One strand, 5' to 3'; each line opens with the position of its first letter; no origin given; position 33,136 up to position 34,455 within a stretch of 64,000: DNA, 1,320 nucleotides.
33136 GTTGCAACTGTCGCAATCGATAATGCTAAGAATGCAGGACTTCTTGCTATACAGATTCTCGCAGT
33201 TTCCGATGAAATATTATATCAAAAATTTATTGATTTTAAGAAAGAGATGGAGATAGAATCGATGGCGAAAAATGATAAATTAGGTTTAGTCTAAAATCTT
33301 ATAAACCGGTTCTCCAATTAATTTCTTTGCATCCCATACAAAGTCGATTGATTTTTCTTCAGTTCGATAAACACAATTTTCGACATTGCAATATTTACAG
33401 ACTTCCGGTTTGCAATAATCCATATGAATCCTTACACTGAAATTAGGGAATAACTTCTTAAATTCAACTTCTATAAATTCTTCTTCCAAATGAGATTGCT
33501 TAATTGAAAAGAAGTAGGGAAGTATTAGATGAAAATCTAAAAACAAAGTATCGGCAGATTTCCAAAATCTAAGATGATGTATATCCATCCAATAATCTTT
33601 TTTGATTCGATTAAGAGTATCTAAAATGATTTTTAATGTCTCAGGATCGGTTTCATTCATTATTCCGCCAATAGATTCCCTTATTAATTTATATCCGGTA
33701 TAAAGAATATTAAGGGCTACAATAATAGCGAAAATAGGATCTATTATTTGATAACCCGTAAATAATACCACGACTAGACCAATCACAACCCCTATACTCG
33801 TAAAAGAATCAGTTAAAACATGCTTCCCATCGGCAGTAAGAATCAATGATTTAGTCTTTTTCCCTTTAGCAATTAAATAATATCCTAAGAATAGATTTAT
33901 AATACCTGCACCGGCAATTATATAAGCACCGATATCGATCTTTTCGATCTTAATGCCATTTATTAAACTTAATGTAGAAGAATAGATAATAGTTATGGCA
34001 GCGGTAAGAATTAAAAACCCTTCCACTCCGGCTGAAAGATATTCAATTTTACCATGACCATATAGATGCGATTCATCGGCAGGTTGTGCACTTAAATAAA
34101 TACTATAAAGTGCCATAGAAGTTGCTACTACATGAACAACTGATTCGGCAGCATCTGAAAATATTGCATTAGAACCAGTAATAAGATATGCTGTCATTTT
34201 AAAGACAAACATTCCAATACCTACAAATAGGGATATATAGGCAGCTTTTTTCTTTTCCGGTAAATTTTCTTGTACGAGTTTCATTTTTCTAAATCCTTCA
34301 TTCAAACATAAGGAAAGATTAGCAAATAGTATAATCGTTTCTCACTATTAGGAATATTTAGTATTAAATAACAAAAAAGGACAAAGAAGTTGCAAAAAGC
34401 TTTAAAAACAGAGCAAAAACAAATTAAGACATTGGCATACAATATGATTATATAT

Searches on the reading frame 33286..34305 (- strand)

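Call 31: search_protein_families(library=pfam, proteins=[window:33286-34305:-], max_evalue=0.0001)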
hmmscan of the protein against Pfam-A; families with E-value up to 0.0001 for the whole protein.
window:33286-34305:- (339 aa): 2 families
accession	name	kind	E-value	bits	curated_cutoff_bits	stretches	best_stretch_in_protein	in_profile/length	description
PF01545.26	Cation_efflux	-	3.4e-43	148.2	26.6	1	23-215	2-197/198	Cation efflux family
PF16916.11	ZT_dimer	-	1.9e-08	34.6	26.7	1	220-297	2-77/78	Dimerisation domain of Zinc Transporter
